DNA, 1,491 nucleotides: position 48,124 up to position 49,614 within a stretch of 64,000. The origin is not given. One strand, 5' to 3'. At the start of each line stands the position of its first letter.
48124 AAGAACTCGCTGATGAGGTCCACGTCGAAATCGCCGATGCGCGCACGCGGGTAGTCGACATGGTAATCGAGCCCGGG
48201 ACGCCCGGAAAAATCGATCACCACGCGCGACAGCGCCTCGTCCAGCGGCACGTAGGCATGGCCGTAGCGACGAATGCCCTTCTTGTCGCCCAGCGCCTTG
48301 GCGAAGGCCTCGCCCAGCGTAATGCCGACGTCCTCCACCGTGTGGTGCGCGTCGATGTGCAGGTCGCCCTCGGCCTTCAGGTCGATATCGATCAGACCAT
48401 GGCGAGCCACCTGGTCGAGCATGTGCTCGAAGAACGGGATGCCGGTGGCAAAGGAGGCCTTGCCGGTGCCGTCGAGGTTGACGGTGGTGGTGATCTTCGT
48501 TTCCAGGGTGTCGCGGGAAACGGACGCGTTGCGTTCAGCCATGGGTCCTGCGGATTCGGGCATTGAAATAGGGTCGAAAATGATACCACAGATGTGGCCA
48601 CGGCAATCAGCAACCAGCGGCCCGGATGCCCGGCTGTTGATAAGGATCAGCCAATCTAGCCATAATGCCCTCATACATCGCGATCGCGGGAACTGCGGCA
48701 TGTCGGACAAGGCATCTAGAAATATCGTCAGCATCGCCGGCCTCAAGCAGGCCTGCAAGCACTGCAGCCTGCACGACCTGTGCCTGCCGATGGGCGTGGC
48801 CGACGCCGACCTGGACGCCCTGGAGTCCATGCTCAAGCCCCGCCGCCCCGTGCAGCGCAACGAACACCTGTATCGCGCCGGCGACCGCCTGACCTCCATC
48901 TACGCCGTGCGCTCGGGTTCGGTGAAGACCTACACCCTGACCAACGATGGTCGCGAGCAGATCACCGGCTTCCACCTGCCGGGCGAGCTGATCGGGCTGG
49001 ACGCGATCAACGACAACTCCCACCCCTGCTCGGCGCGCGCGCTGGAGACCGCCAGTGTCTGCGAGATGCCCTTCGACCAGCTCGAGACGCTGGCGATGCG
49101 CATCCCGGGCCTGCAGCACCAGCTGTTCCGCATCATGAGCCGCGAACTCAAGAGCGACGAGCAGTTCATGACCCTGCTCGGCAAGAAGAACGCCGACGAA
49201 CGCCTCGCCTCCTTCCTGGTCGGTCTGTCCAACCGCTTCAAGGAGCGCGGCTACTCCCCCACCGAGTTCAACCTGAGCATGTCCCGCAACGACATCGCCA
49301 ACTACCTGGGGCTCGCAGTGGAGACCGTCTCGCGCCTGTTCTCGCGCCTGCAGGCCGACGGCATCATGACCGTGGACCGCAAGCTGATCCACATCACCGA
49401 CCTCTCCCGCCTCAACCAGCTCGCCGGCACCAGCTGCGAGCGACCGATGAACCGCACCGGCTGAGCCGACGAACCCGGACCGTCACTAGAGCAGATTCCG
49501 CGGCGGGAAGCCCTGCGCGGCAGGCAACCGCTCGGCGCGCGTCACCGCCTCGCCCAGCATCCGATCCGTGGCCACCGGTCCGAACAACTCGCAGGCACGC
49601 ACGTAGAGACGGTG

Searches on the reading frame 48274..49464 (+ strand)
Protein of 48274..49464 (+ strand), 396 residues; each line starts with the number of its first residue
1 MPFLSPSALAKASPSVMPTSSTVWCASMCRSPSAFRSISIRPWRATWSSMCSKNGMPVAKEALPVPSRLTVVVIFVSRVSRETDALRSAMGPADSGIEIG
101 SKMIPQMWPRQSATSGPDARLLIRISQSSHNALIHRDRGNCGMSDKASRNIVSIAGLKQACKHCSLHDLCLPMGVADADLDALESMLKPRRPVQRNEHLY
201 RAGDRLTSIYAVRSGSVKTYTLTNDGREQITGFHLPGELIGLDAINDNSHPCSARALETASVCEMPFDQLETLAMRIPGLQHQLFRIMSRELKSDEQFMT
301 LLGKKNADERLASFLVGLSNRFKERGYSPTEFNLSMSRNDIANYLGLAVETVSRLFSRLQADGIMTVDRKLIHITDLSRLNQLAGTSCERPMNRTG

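Call 3: search_protein_families(library=pfam, proteins=[window:48274-49464:+], max_evalue=1)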
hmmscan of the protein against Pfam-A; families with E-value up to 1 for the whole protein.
window:48274-49464:+ (396 aa): 5 families
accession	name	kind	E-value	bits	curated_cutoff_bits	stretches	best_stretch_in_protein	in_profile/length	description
PF00027.35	cNMP_binding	-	1.2e-18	67.3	27.5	1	191-275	2-87/89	Cyclic nucleotide-binding domain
PF13545.12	HTH_Crp_2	-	4.9e-18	65.3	27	1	309-383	1-70/70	Crp-like helix-turn-helix domain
PF00325.26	Crp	-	1.5e-15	57.1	21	1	334-364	1-31/32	Bacterial regulatory proteins, crp family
PF13542.12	HTH_Tnp_ISL3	-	0.071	13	27.4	1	335-359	26-50/51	Helix-turn-helix domain of transposase family ISL3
PF13412.12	HTH_24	-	0.21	11.6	21.9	1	336-364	18-46/48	Winged helix-turn-helix DNA-binding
